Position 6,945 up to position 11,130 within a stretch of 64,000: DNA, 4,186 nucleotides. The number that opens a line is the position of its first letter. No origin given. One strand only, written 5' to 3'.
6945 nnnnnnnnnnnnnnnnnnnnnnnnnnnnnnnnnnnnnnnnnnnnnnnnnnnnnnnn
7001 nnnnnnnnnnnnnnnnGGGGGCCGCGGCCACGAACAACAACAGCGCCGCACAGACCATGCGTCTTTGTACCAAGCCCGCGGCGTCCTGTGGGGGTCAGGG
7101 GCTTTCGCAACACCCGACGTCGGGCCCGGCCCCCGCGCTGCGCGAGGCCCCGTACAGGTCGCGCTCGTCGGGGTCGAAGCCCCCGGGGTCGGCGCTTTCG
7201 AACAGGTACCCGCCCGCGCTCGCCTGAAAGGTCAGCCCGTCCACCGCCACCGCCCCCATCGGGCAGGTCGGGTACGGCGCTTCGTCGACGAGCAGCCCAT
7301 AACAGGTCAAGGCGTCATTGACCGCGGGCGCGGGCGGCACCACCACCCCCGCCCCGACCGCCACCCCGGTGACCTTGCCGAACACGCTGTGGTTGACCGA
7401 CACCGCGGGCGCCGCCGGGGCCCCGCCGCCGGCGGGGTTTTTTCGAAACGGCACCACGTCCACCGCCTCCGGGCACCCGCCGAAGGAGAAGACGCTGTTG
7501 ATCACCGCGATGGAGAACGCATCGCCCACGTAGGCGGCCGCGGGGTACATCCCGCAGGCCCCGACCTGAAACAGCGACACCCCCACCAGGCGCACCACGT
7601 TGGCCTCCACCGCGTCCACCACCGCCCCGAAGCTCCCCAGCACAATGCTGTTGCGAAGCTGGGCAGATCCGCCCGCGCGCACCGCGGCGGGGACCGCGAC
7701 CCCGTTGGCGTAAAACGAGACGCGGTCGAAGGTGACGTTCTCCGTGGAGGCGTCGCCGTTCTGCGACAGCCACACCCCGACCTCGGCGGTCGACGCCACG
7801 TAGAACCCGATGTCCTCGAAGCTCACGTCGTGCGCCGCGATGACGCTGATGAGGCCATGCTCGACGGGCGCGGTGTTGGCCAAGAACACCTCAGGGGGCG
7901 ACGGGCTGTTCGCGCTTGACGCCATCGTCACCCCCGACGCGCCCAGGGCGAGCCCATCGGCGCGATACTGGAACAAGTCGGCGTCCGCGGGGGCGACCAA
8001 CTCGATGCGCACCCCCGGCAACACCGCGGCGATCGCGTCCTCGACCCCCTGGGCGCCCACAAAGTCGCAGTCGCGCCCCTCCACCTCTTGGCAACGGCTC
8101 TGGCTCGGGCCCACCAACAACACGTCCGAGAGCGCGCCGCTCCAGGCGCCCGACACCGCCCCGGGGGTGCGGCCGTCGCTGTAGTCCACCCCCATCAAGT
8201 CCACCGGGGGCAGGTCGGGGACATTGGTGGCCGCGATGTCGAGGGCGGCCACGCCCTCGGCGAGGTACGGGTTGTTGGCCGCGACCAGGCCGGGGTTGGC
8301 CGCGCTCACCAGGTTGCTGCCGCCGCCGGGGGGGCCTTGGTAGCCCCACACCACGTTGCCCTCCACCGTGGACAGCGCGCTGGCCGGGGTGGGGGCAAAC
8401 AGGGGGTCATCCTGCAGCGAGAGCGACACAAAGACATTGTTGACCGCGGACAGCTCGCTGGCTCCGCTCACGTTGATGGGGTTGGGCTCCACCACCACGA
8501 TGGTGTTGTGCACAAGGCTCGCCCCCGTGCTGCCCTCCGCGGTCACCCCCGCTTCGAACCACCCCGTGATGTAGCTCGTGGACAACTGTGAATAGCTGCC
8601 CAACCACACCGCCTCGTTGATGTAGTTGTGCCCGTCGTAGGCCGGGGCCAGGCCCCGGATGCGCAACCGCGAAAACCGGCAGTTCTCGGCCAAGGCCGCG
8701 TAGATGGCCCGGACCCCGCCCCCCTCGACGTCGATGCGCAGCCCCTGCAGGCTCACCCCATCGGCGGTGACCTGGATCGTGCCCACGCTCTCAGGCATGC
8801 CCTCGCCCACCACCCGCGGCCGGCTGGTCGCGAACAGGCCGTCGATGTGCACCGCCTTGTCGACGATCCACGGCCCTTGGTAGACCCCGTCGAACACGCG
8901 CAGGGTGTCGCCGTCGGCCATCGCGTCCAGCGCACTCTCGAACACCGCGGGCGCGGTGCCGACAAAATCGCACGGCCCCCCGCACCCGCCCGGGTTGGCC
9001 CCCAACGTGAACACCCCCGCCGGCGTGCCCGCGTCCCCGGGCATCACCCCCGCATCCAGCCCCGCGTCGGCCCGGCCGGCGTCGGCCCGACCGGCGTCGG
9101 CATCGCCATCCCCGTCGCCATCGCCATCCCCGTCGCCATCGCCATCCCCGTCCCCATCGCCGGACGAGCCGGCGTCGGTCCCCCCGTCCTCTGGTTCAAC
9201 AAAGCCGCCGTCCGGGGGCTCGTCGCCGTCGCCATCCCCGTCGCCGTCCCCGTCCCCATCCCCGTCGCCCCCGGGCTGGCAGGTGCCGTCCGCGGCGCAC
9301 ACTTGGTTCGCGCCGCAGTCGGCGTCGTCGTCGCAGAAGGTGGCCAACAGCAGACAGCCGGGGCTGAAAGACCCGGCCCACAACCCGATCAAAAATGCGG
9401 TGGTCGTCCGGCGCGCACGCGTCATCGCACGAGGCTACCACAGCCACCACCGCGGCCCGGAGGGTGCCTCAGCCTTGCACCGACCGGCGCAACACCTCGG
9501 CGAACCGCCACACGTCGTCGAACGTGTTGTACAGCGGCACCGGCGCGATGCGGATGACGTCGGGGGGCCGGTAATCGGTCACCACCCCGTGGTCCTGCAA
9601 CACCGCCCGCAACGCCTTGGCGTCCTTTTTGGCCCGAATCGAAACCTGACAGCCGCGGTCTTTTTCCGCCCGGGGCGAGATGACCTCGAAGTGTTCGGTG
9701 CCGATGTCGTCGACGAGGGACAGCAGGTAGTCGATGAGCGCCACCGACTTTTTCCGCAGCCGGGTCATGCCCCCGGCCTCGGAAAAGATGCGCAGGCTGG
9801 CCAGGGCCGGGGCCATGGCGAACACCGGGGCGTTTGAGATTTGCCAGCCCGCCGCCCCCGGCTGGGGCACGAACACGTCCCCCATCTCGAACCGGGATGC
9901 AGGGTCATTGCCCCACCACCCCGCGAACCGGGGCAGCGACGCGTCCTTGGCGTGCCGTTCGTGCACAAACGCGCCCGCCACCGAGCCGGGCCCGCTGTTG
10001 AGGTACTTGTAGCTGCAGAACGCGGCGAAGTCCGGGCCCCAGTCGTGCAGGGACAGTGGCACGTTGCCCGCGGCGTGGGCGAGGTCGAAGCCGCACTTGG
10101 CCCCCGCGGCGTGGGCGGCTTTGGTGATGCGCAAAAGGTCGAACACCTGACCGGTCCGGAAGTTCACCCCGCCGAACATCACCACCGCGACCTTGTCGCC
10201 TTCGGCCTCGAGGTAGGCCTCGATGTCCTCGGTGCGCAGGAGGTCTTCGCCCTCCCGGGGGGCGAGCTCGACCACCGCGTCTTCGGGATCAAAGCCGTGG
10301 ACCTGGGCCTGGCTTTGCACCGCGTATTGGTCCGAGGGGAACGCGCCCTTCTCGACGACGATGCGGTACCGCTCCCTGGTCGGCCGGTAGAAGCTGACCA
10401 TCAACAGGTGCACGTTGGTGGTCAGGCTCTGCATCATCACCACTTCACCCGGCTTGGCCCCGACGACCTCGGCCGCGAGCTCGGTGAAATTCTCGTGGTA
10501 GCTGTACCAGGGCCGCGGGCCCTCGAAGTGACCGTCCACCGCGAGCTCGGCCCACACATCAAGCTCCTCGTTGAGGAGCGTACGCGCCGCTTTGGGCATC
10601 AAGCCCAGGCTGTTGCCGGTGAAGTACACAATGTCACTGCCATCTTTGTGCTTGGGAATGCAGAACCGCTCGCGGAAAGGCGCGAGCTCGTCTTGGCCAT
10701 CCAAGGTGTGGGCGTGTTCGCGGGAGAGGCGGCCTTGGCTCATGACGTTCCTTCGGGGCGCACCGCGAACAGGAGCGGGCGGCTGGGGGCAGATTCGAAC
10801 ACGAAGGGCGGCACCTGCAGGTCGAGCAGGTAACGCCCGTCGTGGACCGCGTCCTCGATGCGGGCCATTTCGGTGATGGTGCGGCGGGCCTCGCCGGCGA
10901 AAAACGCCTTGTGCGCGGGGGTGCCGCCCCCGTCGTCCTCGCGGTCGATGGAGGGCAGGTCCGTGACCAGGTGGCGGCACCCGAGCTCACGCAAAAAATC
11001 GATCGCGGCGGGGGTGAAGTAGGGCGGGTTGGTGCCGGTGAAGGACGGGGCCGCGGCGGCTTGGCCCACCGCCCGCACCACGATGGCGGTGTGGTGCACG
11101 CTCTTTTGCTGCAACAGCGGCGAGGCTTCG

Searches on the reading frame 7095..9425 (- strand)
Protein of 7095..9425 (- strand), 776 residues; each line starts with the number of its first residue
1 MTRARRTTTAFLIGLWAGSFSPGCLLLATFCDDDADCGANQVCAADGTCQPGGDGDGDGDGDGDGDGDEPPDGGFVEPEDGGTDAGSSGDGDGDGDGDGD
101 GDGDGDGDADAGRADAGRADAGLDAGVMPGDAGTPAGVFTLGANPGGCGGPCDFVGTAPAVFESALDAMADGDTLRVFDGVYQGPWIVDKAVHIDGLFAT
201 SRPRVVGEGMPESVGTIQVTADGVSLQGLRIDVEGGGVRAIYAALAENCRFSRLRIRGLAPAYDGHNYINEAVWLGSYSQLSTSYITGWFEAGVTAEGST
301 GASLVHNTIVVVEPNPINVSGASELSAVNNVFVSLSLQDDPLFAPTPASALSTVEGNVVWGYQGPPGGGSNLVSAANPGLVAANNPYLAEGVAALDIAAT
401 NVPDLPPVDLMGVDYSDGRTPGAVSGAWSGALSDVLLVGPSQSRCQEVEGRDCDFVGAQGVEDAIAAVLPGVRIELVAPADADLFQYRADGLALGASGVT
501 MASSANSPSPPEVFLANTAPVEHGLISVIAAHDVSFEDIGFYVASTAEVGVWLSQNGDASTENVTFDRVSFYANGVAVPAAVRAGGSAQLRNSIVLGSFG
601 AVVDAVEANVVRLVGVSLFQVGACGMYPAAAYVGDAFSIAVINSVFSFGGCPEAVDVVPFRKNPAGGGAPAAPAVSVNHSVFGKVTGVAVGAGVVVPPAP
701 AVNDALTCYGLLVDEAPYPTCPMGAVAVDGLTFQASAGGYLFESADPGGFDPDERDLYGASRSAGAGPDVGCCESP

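Call 9: search_protein_families(library=pfam, proteins=[window:7095-9425:-], max_evalue=0.1)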
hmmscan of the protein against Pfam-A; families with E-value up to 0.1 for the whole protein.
window:7095-9425:- (776 aa): 3 families
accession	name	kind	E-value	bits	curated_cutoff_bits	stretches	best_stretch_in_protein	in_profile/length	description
PF13229.12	Beta_helix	-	0.014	15.5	25.9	0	239-333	24-111/158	Right handed beta helix region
PF24039.1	DUF7348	-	0.041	14.6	27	0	725-757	16-48/70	Domain of unknown function (DUF7348)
PF13669.12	Glyoxalase_4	-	0.082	13.6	27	0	498-557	35-90/109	Glyoxalase/Bleomycin resistance protein/Dioxygenase superfamily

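Call 10: search_protein_families(library=ncbifam, proteins=[window:7095-9425:-], max_evalue=0.1)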
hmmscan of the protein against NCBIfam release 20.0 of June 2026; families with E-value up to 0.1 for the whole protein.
window:7095-9425:- (776 aa): 5 families
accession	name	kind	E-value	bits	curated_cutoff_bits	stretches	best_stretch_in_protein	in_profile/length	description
TIGR04247.1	NosD_copper_fam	subfamily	1.9e-07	30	300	1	164-246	3-79/377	nitrous oxide reductase family maturation protein NosD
NF033609.2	MSCRAMM_ClfA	exception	0.019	12.7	1150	1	42-110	647-715/934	MSCRAMM family adhesin clumping factor ClfA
NF000535.3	MSCRAMM_SdrC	exception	0.035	12.1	1700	1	36-112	829-905/963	MSCRAMM family adhesin SdrC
NF012181.0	MSCRAMM_SdrD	exception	0.037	11.4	2500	1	34-112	1243-1321/1379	MSCRAMM family adhesin SdrD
NF033845.1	MSCRAMM_ClfB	exception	0.042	11.8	999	1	36-111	709-784/871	MSCRAMM family adhesin clumping factor ClfB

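Call 92: search_protein_families(library=padloc, proteins=[window:7095-9425:-], max_evalue=0.01)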
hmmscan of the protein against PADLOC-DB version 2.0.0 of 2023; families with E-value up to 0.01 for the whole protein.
window:7095-9425:- (776 aa): 0 families

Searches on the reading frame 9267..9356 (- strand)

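Call 81: search_protein_families(library=pfam, proteins=[window:9267-9356:-], max_evalue=1)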
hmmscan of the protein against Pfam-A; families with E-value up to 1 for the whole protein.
seq(30 aa): 3 families
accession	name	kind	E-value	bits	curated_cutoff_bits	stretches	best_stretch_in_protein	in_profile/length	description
PF23416.1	DUF7107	-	0.0042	17.8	24.6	1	7-22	28-43/48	Domain of unknown function (DUF7107)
PF01666.22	DX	-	0.027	15.4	25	1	6-25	48-67/76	DX module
PF00299.24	Squash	-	0.27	11.7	22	1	8-26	10-28/29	Squash family serine protease inhibitor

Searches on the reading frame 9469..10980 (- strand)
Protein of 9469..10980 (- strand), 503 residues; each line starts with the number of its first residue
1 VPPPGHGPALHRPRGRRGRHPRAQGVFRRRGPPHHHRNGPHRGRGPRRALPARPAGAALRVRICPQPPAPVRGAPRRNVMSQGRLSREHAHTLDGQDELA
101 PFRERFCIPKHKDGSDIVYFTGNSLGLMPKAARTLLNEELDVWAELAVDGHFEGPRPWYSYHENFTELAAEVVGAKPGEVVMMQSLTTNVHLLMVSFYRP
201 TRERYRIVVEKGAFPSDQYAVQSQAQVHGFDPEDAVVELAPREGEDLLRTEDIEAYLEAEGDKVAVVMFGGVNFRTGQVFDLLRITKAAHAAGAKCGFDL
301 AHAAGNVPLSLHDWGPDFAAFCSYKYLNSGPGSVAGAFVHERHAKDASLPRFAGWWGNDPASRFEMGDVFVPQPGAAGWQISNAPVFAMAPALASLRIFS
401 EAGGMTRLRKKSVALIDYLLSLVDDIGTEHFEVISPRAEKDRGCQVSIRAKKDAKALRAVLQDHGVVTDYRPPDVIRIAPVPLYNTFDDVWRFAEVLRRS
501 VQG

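Call 53: search_protein_families(library=pfam, proteins=[window:9469-10980:-], max_evalue=0.01)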
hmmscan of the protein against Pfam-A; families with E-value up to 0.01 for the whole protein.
window:9469-10980:- (503 aa): 2 families
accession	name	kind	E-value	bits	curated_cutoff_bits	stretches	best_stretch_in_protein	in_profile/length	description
PF22580.2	KYNU_C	-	5.6e-28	97.2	27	1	408-497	1-90/90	Kynureninase C-terminal domain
PF00266.25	Aminotran_5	-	1.8e-12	47.3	21.5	1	162-466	45-333/371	Aminotransferase class-V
